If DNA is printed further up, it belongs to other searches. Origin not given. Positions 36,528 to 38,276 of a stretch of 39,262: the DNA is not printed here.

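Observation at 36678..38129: PifA-type KAP NTPase inserted in the lysogeny operon between cI and int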

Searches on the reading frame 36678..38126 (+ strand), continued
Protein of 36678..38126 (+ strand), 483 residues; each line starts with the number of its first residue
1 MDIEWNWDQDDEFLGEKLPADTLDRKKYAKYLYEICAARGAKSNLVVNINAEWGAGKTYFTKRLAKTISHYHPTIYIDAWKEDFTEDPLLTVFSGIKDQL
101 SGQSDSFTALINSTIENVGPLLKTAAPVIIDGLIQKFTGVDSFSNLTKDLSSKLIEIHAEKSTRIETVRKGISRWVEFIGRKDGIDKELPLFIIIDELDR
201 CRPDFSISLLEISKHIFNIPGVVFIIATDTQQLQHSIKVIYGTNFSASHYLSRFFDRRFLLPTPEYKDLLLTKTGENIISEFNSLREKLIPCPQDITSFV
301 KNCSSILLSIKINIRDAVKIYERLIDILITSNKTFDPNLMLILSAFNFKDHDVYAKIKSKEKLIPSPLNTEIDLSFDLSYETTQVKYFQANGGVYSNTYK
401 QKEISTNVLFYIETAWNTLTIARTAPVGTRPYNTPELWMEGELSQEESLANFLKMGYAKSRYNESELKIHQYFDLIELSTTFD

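Call 29: find_related_loci(query=A1, collection=genome_contigs, flank=6000)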
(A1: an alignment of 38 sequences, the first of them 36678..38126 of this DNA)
Query A1 (483 aa) in genome_contigs; peptide patterns used: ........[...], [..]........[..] (x = any residue, [..] = any of these).
600 stretches matched a pattern (row limit reached: there are more); 584 encode a relative of the query (tblastn E <= 1e-3); the best 80 are kept; 80 distinct loci.
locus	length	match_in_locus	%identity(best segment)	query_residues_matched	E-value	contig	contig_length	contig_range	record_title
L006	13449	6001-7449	59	1-483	0e+0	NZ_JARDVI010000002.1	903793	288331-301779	Enterobacter chinensis strain 170198 contig00002, whole genome shotgun sequence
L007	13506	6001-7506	47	3-483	2e-145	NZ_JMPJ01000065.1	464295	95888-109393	Ewingella americana ATCC 33852 GEAM.assembly.072, whole genome shotgun sequence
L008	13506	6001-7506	45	1-483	3e-144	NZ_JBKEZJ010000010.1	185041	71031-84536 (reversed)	Rahnella sp. S5-11 10, whole genome shotgun sequence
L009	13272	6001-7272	37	3-381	4e-79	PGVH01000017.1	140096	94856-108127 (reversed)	Shewanella sp. OPT22 SOPP22_17, whole genome shotgun sequence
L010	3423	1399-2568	36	6-358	8e-79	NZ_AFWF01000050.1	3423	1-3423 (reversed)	Vibrio ichthyoenteri ATCC 700023 VII00023_144, whole genome shotgun sequence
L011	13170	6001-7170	36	6-358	4e-77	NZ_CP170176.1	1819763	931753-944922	Vibrio sp. F13 strain 10N.222.55.B3 chromosome 2, complete sequence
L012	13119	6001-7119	37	1-360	5e-75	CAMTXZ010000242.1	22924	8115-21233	MAG: uncultured Chromatiaceae bacterium isolate G02_MAG_00001 genome assembly, contig: G02_MAG_00001_000000000261, whole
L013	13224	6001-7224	34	2-360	6e-73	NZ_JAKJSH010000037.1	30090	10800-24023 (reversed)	Photobacterium kasasachensis strain JAMM1827 JAMM1827_scaffold_33, whole genome shotgun sequence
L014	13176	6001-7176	34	6-359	2e-72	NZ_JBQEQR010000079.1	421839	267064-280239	Vibrio sp. WZ-1 k141_155, whole genome shotgun sequence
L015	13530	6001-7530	31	5-483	2e-72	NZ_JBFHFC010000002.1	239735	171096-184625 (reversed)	MAG: Thiomicrorhabdus sp. isolate Mix_sand07.2021.05.G.115 k141_2608824_length_239735_cov_16.3633, whole genome shotgun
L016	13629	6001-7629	32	10-483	1e-71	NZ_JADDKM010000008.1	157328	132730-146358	Shewanella benthica strain DSM 8812 NODE_11_length_157328_cov_41.236809, whole genome shotgun sequence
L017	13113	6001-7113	37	2-359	3e-75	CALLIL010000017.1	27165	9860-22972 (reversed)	MAG: uncultured Marinomonas sp. isolate B4_Bin_Bin_14_sub_1 genome assembly, contig: c_000000948951, whole genome shotgu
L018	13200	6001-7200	34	3-357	5e-69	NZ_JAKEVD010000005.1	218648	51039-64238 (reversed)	Shewanella sp. Isolate13 strain M14-00199 scaffold5.1, whole genome shotgun sequence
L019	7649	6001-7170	34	6-352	5e-69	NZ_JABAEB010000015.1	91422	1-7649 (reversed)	Shewanella oncorhynchi strain S-1 Seq15, whole genome shotgun sequence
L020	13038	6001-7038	38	14-332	7e-68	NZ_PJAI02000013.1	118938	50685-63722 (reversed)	Colwellia echini strain A3 scaffold_13, whole genome shotgun sequence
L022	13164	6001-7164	34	1-357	8e-67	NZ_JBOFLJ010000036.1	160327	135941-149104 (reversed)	MAG: Aeromonas sp. isolate WFFMC_MAG_343 k139_59248_flag=0_multi=14.9965_len=160327, whole genome shotgun sequence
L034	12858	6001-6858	34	21-285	2e-49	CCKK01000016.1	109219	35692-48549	Vibrio diabolicus genome assembly VDIABv1_PRJEB5898, contig VDIABv1_Contig_23, whole genome shotgun sequence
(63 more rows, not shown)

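Call 32: find_encoding_contigs(protein=P0034, flank=5000, max_places=5)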
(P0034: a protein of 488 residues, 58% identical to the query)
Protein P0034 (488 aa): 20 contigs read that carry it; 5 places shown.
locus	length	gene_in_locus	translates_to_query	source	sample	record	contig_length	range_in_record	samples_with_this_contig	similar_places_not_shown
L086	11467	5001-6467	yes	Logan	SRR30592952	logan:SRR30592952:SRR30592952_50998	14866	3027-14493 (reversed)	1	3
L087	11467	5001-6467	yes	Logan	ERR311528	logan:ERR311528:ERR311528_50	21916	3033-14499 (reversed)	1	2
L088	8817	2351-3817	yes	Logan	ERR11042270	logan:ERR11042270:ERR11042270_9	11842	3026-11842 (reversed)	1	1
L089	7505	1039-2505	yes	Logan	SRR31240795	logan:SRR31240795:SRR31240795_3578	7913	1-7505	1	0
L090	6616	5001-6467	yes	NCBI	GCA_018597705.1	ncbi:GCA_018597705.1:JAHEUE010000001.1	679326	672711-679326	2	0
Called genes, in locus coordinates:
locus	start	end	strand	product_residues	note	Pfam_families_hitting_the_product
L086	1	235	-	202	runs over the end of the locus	?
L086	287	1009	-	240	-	PF00881:Nitroreductase, PF28600:Nitroreductase_C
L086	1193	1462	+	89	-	PF00462:Glutaredoxin, PF05768:Glrx-like (weak)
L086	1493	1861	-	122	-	PF11045:YbjM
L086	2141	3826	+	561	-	PF06826:Asp-Al_Ex, PF02080:TrkA_C, PF06826:Asp-Al_Ex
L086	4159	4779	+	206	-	PF20815:GIY_YIG_2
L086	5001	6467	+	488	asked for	PF07693:KAP_NTPase, PF24883:NPHP3_N (faint)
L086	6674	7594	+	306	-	PF24624:Int_N, PF00589:Phage_integrase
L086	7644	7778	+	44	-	-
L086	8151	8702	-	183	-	PF00440:TetR_N, PF17940:TetR_C_31 (weak)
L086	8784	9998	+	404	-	PF07690:MFS_1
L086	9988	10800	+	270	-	PF00702:Hydrolase (weak), PF08282:Hydrolase_3, PF12710:HAD (faint), PF05116:S6PP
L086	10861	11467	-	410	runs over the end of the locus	PF07690:MFS_1, PF00083:Sugar_tr (weak)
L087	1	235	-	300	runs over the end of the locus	PF18030:Rimk_N, PF14397:ATPgrasp_ST (faint), PF02655:ATP-grasp_3, PF08443:RimK, PF02955:GSH-S_ATP, PF07478:Dala_Dala_lig_C (weak)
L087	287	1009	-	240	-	PF00881:Nitroreductase, PF28600:Nitroreductase_C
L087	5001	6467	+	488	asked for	PF07693:KAP_NTPase, PF24883:NPHP3_N (faint)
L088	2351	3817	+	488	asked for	PF07693:KAP_NTPase, PF24883:NPHP3_N (faint)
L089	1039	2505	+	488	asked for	PF07693:KAP_NTPase, PF24883:NPHP3_N (faint)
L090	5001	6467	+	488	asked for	PF07693:KAP_NTPase, PF24883:NPHP3_N (faint)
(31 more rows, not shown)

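Call 33: find_encoding_contigs(protein=P0021, flank=5000, max_places=3)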
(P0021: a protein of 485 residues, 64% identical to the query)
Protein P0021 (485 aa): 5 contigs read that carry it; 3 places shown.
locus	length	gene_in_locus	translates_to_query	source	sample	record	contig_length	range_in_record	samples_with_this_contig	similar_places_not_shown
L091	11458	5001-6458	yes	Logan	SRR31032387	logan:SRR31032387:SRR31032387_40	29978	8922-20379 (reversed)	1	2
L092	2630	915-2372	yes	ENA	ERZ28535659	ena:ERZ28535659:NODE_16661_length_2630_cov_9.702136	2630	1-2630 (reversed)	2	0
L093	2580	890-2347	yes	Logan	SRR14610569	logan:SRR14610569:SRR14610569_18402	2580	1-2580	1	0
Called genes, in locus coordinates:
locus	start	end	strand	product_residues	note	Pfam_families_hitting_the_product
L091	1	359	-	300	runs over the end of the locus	PF18030:Rimk_N, PF14397:ATPgrasp_ST (faint), PF02655:ATP-grasp_3, PF08443:RimK, PF02955:GSH-S_ATP, PF07478:Dala_Dala_lig_C (weak)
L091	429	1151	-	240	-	PF00881:Nitroreductase, PF28600:Nitroreductase_C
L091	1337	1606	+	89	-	PF00462:Glutaredoxin, PF05768:Glrx-like (weak)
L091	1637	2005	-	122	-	PF11045:YbjM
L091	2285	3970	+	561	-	PF06826:Asp-Al_Ex, PF02080:TrkA_C, PF06826:Asp-Al_Ex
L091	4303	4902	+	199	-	PF20815:GIY_YIG_2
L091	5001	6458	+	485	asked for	PF07693:KAP_NTPase, PF24883:NPHP3_N (faint)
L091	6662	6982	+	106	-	PF01022:HTH_5, PF12840:HTH_20 (weak)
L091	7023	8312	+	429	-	PF02040:ArsB, PF03600:CitMHS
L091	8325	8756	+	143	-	PF03960:ArsC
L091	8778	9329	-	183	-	PF00440:TetR_N, PF17940:TetR_C_31 (weak)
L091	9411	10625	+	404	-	PF07690:MFS_1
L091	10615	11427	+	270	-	PF00702:Hydrolase (weak), PF08282:Hydrolase_3, PF12710:HAD (faint), PF05116:S6PP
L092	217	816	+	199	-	PF20815:GIY_YIG_2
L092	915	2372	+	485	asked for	PF07693:KAP_NTPase, PF24883:NPHP3_N (faint)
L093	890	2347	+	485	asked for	PF07693:KAP_NTPase, PF24883:NPHP3_N (faint)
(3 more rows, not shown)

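Call 34: find_encoding_contigs(protein=P0093, flank=5000, max_places=3)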
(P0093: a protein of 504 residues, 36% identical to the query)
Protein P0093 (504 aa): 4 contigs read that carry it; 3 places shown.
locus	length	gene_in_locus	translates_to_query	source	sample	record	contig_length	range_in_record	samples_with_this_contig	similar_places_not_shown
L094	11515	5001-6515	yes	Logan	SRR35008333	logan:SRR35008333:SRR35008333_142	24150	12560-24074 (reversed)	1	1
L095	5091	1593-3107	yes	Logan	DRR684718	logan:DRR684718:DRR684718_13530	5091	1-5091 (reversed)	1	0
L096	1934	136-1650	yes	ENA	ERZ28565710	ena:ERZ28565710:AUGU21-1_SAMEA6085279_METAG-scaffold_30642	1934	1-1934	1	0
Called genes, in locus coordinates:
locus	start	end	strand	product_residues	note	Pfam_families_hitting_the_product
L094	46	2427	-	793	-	PF05840:Phage_GPA, PF23343:REP_ORF2-G2P (weak)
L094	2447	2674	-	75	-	PF01258:zf-dskA_traR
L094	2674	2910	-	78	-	PF10809:DUF2732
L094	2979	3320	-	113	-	PF17282:DUF5347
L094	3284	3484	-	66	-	PF10893:Phage_186_Fil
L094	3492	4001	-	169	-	PF06892:Phage_CP76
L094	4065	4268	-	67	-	-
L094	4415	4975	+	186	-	PF07022:Phage_CI_repr, PF16452:Phage_CI_C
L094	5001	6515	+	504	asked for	PF07693:KAP_NTPase, PF24883:NPHP3_N (faint)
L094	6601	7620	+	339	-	PF24624:Int_N, PF00589:Phage_integrase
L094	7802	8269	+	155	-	PF13274:SocA_Panacea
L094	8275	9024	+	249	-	-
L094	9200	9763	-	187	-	PF00440:TetR_N, PF17940:TetR_C_31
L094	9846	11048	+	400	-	PF07690:MFS_1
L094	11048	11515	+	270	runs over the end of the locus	PF00702:Hydrolase, PF08282:Hydrolase_3, PF12710:HAD (faint), PF05116:S6PP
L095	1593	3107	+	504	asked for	PF07693:KAP_NTPase, PF24883:NPHP3_N (faint)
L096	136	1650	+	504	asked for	PF07693:KAP_NTPase, PF24883:NPHP3_N (faint)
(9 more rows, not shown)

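Call 35: find_encoding_contigs(protein=P0066, flank=5000, max_places=3)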
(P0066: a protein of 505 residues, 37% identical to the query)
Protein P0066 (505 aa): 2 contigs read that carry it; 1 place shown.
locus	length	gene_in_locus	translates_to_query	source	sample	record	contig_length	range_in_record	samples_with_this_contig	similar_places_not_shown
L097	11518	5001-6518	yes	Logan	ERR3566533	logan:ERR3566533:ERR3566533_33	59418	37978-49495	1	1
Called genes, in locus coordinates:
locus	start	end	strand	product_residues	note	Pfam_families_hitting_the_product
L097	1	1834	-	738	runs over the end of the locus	PF05840:Phage_GPA, PF23343:REP_ORF2-G2P (weak)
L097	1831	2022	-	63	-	-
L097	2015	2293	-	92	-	PF17399:DUF5405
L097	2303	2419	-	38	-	-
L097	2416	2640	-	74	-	PF01258:zf-dskA_traR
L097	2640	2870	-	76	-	PF10809:DUF2732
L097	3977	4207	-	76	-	-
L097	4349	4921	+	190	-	PF07022:Phage_CI_repr, PF16452:Phage_CI_C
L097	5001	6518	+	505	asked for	PF07693:KAP_NTPase, PF24883:NPHP3_N (faint)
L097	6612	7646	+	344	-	PF24624:Int_N, PF00589:Phage_integrase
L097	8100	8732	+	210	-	PF01810:LysE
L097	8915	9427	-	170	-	PF03974:Ecotin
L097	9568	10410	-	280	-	PF01048:PNP_UDP_1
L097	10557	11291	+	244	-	PF01569:PAP2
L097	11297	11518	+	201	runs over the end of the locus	PF01569:PAP2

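Call 36: predict_structure(alignment_id=A1)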
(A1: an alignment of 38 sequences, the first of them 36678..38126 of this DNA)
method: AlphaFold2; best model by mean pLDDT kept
length: 483 residues; sequences in the alignment: 38
mean_pLDDT: 83.0   pTM: 0.68
mean pLDDT of the five models: 83.0, 82.1, 81.5, 79.9, 78.9
residues with pLDDT >= 90: 177; 70-90: 246; 50-70: 40; < 50: 20
segments of 3 or more residues with pLDDT < 50: 124-137, 139-141
pLDDT, mean of each block of 10 residues (from residue 1): 81 85 82 89 88 77 91 87 69 80 75 74 48 46 50 63 79 84 81 87 81 84 89 81 82 84 80 87 93 94 95 88 93 95 92 90 69 95 92 88 94 93 81 88 92 95 92 89 61
secondary structure, 60 per line:
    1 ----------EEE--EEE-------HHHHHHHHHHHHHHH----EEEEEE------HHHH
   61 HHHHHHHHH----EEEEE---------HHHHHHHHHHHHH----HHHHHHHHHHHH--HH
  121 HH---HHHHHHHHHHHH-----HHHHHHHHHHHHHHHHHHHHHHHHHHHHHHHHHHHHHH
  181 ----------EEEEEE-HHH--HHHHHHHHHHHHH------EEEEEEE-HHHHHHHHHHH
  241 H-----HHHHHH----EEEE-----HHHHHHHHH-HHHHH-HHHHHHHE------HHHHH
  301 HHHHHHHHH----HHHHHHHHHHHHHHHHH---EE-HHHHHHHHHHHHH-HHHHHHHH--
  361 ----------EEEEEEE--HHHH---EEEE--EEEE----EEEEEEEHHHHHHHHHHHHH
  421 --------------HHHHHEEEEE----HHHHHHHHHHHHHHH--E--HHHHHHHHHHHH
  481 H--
elements in order: E11-13 E16-18 H26-40 E45-50 H57-69 E74-78 H88-100 H105-116 H119-122 H126-137 H143-180 E191-196 H203-215 E222-228 H230-241 H247-252 E257-260 H266-274 H276-280 H282-288 H296-309 H314-330 H337-349 H351-358 E371-377 H380-383 E387-390 E393-396 E401-407 H408-420 H435-439 E440-444 H449-463 H469-481

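Call 38: search_solved_structures(query=A1, max_evalue=0.1)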
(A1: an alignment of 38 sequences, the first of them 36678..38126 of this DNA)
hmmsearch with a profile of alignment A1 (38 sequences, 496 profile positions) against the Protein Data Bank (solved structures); distinct sequences matched with E-value up to 0.1: 0.

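Call 39: fold_search(model_id=the predicted structure, library=pdb)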
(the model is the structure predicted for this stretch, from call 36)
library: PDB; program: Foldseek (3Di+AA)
matches with E <= 10: 1249; with E <= 0.001: 56
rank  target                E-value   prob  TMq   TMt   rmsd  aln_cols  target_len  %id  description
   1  8hrb_A                6.3e-08  1.00  0.37  0.23  12.3       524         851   14  Structure of tetradecameric RdrA ring in RNA-loading state (released 2023-02-01)
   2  8hr8_E                1.9e-07  1.00  0.40  0.26  10.9       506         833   14  Structure of heptameric RdrA ring (released 2023-02-01)
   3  8hr8_F                3.1e-07  1.00  0.44  0.28  10.1       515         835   13  Structure of heptameric RdrA ring (released 2023-02-01)
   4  8hr8_A                3.5e-07  1.00  0.44  0.28  10.1       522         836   14  Structure of heptameric RdrA ring (released 2023-02-01)
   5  8hra_C                6.6e-07  1.00  0.37  0.24  12.5       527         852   13  Structure of heptameric RdrA ring in RNA-loading state (released 2023-02-01)
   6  8hr8_C                7.8e-07  1.00  0.41  0.26   9.4       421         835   15  Structure of heptameric RdrA ring (released 2023-02-01)
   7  8hra_B                1.1e-06  1.00  0.40  0.26  10.5       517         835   14  Structure of heptameric RdrA ring in RNA-loading state (released 2023-02-01)
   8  8hr8_G                1.3e-06  1.00  0.39  0.26  10.7       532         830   14  Structure of heptameric RdrA ring (released 2023-02-01)
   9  8fnt_E                1.4e-06  1.00  0.33  0.22  14.0       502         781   14  Structure of RdrA from Escherichia coli RADAR defense system (released 2023-02-01)
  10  8fnt_A                2.0e-06  1.00  0.33  0.22  14.1       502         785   13  Structure of RdrA from Escherichia coli RADAR defense system (released 2023-02-01)
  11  8hr8_H                2.4e-06  1.00  0.38  0.24  11.1       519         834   13  Structure of heptameric RdrA ring (released 2023-02-01)
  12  8hra_D                2.4e-06  1.00  0.36  0.23  12.7       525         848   15  Structure of heptameric RdrA ring in RNA-loading state (released 2023-02-01)
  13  8fnt_D                2.5e-06  1.00  0.33  0.22  14.1       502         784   14  Structure of RdrA from Escherichia coli RADAR defense system (released 2023-02-01)
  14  8hr7_A                9.1e-06  1.00  0.33  0.21  11.8       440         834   12  Structure of RdrA-RdrB complex (released 2023-02-01)
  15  8fnu_A                1.5e-05  1.00  0.39  0.26  13.0       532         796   13  Structure of RdrA from Streptococcus suis RADAR defense system (released 2023-02-01)
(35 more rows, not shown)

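Call 63: search_protein_families(library=pfam, alignment_id=A4, max_evalue=0.0001)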
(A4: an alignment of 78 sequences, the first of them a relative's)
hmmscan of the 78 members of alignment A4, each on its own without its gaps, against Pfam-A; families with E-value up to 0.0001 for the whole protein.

A. member 1, L006:4597-4908:- (104 aa): 1 family
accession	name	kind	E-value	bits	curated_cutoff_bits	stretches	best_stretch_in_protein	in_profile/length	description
PF04606.18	Ogr_Delta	-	1.2e-20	73.6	26.3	1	3-48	1-46/47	Ogr/Delta-like zinc finger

B. families by the number of members that match (of 78 scanned): 107 families (the first 25 are shown)
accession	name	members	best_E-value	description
PF04851.21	ResIII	4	2.6e-16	Type III restriction enzyme, res subunit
PF02347.22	GDC-P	3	3.2e-189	Glycine cleavage system P-protein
PF21478.3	GcvP2_C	3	4.7e-59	Glycine dehydrogenase, C-terminal domain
PF00270.35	DEAD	3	9.1e-51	DEAD/DEAH box helicase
PF07992.20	Pyr_redox_2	3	9.5e-49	Pyridine nucleotide-disulphide oxidoreductase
PF00271.37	Helicase_C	3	3.8e-31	Helicase conserved C-terminal domain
PF13738.12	Pyr_redox_3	3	9.3e-20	Pyridine nucleotide-disulphide oxidoreductase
PF00070.33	Pyr_redox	3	1.4e-16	Pyridine nucleotide-disulphide oxidoreductase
PF01925.25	TauE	3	8.3e-15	Sulfite exporter TauE/SafE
PF01134.28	GIDA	3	2.5e-09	Glucose inhibited division protein A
PF03486.20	HI0933_like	3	1.4e-06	HI0933-like protein Rossmann domain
PF01380.27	SIS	2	3.2e-60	SIS domain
PF00999.27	Na_H_Exchanger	2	7.2e-56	Sodium/hydrogen exchanger, transmembrane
PF01420.25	Methylase_S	2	1.1e-35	Type I restriction modification DNA specificity domain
PF17757.6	UvrB_inter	2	1e-32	UvrB interaction domain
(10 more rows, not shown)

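Call 66: search_protein_families(library=padloc, proteins=[L086:4159-4776:+, L094:7802-8266:+, L094:8275-9021:+, L022:7793-8839:+], max_evalue=0.001)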
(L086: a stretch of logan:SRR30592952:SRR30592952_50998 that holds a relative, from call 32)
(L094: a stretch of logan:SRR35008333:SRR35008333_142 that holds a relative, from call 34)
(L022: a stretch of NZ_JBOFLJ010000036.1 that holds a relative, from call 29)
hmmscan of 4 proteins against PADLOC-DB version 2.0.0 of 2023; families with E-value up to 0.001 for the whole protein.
L086:4159-4776:+ (206 aa): 0 families

L094:7802-8266:+ (155 aa): 0 families

L094:8275-9021:+ (249 aa): 0 families

L022:7793-8839:+ (349 aa): 1 family
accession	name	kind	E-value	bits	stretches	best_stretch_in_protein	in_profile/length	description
PDLC02351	AbiP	-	0.0003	18.9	1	124-266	28-173/223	AbiP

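Call 67: search_protein_families(library=pfam, proteins=[L022:5297-5944:+, L022:7793-8839:+, L034:4946-5641:+], max_evalue=0.001)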
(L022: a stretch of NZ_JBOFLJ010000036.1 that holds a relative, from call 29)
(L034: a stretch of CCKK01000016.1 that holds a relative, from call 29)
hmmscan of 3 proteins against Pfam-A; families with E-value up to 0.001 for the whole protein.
L022:5297-5944:+ (216 aa): 6 families
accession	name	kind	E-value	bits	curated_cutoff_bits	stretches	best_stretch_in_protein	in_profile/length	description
PF00717.28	Peptidase_S24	-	5e-22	78.2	23.3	1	84-208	1-116/116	Peptidase S24-like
PF01381.28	HTH_3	-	5.6e-19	68.4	23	1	6-60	1-55/55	Helix-turn-helix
PF12844.13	HTH_19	-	2.7e-13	50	30.2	1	4-65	2-63/64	Helix-turn-helix domain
PF13560.12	HTH_31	-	3.6e-12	46.8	27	1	4-57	4-58/64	Helix-turn-helix domain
PF07022.19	Phage_CI_repr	-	9.5e-10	39.1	22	1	6-67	3-64/65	Bacteriophage CI repressor helix-turn-helix domain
PF13443.12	HTH_26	-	4.4e-06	27.3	22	1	5-56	1-53/63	Cro/C1-type HTH DNA-binding domain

L022:7793-8839:+ (349 aa): 1 family
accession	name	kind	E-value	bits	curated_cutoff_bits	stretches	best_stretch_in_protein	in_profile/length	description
PF16872.10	putAbiC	-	4.9e-09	37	22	1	210-275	13-77/80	Putative phage abortive infection protein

L034:4946-5641:+ (232 aa): 1 family
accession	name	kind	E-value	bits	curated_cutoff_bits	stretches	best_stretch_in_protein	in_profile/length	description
PF19952.5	DUF6414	-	9.7e-16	58.8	25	1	2-177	1-175/283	Domain of unknown function (DUF6414)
